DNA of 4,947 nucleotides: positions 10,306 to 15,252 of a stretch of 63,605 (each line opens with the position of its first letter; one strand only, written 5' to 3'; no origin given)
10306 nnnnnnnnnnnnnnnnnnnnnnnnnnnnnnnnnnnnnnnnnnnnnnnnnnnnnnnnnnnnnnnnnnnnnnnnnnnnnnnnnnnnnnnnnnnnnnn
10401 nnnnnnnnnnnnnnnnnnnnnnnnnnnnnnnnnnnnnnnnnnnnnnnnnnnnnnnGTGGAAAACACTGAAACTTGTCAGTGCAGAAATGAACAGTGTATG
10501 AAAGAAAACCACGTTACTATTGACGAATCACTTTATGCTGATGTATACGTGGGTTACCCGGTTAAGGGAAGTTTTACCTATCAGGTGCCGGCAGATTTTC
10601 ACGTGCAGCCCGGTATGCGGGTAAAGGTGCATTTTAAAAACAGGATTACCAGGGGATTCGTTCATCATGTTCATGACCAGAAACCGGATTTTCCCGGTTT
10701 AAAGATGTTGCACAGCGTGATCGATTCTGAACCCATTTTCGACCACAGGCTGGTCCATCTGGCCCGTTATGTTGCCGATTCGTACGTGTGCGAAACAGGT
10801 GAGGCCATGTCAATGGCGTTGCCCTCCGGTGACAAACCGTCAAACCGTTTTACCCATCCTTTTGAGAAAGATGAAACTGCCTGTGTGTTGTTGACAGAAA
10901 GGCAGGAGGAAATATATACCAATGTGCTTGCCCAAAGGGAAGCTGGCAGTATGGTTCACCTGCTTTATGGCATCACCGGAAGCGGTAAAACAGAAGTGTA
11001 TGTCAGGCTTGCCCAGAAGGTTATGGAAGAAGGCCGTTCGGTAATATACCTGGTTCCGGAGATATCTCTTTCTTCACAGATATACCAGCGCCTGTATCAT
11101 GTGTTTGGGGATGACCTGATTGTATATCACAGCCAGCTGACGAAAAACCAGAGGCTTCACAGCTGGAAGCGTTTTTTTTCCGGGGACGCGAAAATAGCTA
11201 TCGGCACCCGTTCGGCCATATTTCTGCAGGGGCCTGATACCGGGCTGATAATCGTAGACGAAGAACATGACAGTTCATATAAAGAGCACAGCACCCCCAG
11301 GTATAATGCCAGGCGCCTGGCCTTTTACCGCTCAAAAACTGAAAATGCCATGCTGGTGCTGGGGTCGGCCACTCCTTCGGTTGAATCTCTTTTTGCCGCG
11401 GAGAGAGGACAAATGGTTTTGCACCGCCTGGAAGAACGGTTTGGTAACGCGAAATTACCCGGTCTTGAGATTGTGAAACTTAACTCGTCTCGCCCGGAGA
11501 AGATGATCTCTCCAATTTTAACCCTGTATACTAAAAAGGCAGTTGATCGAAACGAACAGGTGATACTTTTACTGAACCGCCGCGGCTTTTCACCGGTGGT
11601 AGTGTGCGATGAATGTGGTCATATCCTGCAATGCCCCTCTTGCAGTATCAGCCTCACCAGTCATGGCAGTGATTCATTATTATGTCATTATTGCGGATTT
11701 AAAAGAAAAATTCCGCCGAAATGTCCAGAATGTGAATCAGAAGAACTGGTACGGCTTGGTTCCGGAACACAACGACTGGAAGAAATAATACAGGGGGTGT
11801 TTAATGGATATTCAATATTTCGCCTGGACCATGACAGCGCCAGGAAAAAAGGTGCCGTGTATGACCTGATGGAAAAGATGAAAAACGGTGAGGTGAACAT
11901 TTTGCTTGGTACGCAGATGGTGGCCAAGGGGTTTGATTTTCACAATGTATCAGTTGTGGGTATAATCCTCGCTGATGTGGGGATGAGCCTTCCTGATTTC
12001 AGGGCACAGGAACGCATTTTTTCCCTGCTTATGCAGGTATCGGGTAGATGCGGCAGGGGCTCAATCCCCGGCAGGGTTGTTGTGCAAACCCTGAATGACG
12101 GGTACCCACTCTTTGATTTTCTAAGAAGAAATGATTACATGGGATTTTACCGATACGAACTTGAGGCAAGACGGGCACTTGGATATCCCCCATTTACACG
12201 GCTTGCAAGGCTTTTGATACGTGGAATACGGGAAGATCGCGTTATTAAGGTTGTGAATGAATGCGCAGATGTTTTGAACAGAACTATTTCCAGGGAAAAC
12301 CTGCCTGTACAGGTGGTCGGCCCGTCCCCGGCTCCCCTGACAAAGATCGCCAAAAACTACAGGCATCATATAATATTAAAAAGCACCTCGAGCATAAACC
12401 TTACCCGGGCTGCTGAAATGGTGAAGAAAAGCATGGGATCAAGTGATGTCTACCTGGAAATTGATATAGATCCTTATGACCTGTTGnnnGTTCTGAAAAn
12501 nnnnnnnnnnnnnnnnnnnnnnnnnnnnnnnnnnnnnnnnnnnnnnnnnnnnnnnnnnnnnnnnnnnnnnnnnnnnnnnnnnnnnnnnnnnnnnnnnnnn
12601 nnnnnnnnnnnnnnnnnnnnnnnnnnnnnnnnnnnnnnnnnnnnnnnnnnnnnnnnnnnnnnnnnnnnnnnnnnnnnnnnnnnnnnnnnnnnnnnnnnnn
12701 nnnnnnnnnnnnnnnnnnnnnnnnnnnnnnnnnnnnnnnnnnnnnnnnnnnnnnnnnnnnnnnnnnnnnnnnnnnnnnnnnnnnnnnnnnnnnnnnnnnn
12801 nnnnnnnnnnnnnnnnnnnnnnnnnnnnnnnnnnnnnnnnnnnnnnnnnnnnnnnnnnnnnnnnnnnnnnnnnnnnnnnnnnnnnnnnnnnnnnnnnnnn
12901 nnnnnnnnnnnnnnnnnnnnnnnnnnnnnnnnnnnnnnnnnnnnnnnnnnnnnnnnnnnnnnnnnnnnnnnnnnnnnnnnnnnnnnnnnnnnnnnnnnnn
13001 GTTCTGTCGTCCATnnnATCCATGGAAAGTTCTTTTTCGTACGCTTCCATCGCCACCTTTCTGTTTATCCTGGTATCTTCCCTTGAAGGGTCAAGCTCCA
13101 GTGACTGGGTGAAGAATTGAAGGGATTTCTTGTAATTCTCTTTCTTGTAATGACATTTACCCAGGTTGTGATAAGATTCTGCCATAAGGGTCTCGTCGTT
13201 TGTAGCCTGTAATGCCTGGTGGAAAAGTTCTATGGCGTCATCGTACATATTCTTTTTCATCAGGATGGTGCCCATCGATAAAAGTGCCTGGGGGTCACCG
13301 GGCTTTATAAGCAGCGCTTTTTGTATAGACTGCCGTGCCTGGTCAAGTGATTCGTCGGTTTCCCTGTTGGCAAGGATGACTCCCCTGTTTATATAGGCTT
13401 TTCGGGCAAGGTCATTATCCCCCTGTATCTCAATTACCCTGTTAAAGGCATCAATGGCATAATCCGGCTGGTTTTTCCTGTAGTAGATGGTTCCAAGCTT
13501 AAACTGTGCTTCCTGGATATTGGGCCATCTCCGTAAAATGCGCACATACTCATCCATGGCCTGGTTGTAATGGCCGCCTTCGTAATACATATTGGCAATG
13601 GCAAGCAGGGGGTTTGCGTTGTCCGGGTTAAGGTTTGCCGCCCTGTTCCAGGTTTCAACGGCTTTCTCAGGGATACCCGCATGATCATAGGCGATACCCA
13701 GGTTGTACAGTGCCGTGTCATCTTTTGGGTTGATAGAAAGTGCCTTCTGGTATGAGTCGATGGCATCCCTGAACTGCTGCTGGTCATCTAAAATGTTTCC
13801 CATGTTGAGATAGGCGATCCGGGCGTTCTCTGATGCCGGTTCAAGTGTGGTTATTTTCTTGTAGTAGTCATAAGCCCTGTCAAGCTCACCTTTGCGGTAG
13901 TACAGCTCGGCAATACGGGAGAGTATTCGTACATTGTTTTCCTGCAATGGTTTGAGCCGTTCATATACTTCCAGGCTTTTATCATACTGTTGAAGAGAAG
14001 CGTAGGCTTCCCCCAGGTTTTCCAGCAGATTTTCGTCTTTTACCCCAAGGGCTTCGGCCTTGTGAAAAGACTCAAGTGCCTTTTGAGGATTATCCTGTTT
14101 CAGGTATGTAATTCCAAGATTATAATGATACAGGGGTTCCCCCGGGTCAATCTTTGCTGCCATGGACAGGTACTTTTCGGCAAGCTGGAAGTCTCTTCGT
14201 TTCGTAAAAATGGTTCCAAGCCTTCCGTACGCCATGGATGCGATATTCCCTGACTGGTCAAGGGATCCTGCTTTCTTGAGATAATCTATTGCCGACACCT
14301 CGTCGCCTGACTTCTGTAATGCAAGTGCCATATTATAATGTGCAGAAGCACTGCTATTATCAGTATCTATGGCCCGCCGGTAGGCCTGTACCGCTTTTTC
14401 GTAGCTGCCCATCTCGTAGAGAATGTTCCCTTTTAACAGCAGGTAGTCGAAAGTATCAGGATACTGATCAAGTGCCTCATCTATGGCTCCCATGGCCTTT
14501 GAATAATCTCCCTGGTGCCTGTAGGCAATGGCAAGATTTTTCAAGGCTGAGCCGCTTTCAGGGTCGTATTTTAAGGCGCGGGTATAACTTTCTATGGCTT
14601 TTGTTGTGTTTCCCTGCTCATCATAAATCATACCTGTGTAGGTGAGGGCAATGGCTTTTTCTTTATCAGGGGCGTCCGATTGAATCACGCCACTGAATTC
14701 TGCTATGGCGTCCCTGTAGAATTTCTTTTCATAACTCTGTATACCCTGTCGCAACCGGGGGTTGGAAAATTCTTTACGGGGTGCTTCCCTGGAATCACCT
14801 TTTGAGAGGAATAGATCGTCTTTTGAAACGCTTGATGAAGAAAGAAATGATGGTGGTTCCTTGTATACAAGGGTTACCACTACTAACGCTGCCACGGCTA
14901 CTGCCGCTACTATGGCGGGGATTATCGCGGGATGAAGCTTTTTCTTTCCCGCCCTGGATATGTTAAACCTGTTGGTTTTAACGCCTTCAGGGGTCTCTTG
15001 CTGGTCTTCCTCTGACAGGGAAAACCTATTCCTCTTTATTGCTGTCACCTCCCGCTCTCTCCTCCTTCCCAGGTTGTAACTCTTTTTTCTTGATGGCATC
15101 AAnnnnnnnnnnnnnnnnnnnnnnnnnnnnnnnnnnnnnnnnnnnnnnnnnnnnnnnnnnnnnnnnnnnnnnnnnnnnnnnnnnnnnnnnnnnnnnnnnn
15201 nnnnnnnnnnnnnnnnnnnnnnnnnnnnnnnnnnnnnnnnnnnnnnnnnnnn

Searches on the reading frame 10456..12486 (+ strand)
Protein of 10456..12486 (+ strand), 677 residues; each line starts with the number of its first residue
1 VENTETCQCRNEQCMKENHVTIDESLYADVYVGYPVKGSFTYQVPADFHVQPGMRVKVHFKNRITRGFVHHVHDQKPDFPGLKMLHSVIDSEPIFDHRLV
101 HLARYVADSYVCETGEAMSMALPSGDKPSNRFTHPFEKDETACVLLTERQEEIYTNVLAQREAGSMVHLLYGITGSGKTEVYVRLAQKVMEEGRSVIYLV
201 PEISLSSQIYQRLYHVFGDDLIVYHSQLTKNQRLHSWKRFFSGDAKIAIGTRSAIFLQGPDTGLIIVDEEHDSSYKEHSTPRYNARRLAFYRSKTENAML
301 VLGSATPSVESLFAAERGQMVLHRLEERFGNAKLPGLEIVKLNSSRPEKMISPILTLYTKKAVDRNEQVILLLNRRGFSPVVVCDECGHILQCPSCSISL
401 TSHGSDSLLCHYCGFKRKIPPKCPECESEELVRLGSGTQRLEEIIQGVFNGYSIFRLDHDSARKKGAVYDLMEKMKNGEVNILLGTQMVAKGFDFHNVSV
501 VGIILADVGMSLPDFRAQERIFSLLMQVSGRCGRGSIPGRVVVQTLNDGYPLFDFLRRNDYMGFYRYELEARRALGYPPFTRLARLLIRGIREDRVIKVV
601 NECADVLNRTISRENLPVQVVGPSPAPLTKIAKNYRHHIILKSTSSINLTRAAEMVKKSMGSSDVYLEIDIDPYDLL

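Call 50: search_protein_families(library=pfam, proteins=[window:10456-12486:+], max_evalue=0.00001)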
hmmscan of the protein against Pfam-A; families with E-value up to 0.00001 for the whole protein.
window:10456-12486:+ (677 aa): 6 families
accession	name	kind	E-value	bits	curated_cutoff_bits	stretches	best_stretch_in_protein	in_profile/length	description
PF17764.6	PriA_3primeBD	-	3.5e-24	84.9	22.7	1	29-123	1-96/96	3'DNA-binding domain (3'BD)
PF18074.6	PriA_C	-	3.3e-19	69.9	26.9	1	579-673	1-95/95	Primosomal protein N C-terminal domain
PF00270.35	DEAD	-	3.3e-16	59.9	26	1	149-310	3-162/167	DEAD/DEAH box helicase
PF04851.21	ResIII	-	6.8e-16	59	22.5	1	146-308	4-163/164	Type III restriction enzyme, res subunit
PF00271.37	Helicase_C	-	3.7e-11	43.7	23.5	1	440-534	27-108/110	Helicase conserved C-terminal domain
PF18319.7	Zn_ribbon_PriA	-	8.9e-07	29.2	26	1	393-418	1-27/27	PriA DNA helicase Cys-rich region (CRR) domain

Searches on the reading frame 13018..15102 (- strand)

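Call 86: search_protein_families(library=pfam, proteins=[window:13018-15102:-], max_evalue=0.000001)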
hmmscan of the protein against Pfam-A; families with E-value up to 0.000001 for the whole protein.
window:13018-15102:- (695 aa): 28 families (the best 25 are shown)
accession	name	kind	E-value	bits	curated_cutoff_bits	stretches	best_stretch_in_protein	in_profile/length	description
PF00515.34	TPR_1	-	2.4e-90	293.5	27.8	2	430-461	3-34/34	Tetratricopeptide repeat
PF07719.23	TPR_2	-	3.5e-85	273.6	27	1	641-673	1-33/34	Tetratricopeptide repeat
PF13432.12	TPR_16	-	2.4e-59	197.7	32.7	2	158-216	5-63/65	Tetratricopeptide repeat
PF13414.12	TPR_11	-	1.6e-52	175.3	26.8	2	225-266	1-42/42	TPR repeat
PF13181.12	TPR_8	-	2.9e-52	170.8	25.7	0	641-673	1-33/34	Tetratricopeptide repeat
PF13424.12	TPR_12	-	2.1e-51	172.5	30.1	2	606-671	5-75/77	Tetratricopeptide repeat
PF13176.12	TPR_7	-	6.5e-49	160.3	27.9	0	606-638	1-33/36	Tetratricopeptide repeat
PF14559.12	TPR_19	-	2.3e-44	150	25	2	162-226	3-67/68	Tetratricopeptide repeat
PF13174.12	TPR_6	-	1.5e-42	141.8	26.3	0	152-183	2-33/33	Tetratricopeptide repeat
PF13428.12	TPR_14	-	2.2e-42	139.5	23.5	0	186-226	3-43/44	Tetratricopeptide repeat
PF13431.12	TPR_17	-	2.5e-38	127.5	24.4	0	451-482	2-33/34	Tetratricopeptide repeat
PF23914.1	TPR_CcmH_CycH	-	3e-31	108.8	42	1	535-635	55-152/158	Cytochrome c-type biogenesis protein H TPR domain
PF12895.13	ANAPC3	-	2.2e-27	95.6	27.2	1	163-243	2-81/82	Anaphase-promoting complex, cyclosome, subunit 3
PF13371.12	TPR_9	-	1.1e-24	86.6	35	0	159-217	4-62/73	Tetratricopeptide repeat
PF25063.1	ARM_TT21_C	-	4.1e-18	66.4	35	0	397-463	101-164/209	Tetratricopeptide repeat protein 21 C-terminal ARM domain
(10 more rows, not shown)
